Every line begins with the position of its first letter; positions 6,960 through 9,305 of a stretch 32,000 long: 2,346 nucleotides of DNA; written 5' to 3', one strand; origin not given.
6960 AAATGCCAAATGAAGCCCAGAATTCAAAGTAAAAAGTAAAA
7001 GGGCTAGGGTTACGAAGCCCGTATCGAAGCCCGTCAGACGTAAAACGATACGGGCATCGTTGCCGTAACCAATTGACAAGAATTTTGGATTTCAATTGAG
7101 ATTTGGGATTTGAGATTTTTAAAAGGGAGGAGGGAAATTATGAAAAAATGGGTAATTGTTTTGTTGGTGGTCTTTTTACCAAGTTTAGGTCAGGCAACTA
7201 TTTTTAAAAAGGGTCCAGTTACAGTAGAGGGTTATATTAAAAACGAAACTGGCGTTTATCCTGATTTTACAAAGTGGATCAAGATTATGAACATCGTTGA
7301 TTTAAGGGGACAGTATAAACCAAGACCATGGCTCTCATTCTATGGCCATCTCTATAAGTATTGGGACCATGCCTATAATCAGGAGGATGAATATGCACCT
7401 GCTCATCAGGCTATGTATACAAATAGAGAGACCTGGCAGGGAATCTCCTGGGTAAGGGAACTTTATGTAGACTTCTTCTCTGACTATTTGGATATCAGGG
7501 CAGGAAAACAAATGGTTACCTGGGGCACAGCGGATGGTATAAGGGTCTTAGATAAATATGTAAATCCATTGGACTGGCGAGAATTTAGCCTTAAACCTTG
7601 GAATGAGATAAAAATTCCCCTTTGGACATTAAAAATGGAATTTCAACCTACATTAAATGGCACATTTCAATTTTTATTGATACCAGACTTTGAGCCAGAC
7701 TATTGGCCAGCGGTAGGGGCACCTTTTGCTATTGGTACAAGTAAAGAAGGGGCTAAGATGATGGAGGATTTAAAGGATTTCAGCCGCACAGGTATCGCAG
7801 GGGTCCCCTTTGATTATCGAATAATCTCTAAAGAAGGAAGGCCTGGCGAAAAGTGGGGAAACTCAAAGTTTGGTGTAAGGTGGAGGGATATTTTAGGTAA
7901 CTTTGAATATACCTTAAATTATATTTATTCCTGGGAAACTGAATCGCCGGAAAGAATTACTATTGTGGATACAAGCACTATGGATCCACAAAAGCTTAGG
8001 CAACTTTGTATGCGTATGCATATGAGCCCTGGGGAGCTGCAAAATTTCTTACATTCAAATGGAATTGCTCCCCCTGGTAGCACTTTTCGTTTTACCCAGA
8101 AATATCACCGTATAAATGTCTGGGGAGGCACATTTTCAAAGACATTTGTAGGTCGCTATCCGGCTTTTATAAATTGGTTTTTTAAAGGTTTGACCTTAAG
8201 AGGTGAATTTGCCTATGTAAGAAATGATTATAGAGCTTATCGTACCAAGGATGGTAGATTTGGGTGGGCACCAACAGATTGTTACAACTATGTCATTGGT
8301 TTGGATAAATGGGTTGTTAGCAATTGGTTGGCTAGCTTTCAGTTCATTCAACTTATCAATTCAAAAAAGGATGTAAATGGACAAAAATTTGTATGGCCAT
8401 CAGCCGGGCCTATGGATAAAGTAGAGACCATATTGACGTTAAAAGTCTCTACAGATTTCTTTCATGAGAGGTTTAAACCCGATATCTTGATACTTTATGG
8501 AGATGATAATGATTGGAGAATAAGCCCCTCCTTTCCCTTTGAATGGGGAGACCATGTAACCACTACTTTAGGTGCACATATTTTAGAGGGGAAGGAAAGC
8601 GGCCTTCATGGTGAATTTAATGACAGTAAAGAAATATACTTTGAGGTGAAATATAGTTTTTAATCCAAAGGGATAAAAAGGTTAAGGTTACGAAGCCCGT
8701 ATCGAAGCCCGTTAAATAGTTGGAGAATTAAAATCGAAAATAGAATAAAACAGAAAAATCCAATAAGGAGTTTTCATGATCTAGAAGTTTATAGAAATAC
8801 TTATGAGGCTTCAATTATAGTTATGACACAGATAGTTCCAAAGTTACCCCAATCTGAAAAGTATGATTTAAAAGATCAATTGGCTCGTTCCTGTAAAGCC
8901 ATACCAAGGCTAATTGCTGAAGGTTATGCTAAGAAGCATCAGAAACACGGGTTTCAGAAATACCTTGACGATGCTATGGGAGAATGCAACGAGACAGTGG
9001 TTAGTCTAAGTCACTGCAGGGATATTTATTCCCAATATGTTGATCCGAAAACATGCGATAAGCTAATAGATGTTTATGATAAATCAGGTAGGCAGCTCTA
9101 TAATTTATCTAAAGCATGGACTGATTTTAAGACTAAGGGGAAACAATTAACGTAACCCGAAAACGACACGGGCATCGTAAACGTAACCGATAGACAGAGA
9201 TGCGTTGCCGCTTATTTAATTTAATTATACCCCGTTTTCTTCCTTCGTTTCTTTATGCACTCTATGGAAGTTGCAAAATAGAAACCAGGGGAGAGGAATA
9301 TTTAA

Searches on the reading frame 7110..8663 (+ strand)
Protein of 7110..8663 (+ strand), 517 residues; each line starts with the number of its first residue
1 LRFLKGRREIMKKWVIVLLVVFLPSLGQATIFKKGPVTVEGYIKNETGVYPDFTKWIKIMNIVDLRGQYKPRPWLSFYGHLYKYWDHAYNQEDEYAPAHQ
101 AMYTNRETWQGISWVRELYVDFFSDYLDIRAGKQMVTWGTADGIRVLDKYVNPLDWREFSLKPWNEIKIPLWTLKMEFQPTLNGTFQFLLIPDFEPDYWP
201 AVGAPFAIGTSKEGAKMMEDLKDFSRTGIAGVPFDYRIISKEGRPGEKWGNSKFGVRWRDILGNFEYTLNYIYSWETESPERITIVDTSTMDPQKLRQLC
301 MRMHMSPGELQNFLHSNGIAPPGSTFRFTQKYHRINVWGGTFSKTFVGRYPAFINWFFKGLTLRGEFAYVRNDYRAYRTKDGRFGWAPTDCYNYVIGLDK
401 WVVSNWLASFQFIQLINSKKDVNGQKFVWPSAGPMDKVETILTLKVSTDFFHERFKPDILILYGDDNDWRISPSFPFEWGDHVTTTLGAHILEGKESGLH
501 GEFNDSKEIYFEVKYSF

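Call 5: search_protein_families(library=pfam, proteins=[window:7110-8663:+], max_evalue=0.01)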
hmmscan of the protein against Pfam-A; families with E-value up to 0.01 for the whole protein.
window:7110-8663:+ (517 aa): 1 family
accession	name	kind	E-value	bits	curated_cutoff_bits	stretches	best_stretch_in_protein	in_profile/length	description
PF06980.17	DUF1302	-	7.7e-13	48.7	23.2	1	86-398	107-406/541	Protein of unknown function (DUF1302)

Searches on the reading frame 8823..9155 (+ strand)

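Call 5: search_protein_families(library=pfam, proteins=[window:8823-9155:+], max_evalue=0.01)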
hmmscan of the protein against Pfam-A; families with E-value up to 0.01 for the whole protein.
window:8823-9155:+ (110 aa): 1 family
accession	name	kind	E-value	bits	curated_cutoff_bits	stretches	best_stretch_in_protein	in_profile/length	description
PF05635.17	23S_rRNA_IVP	-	6e-16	59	33.8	1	4-93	19-105/106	23S rRNA-intervening sequence protein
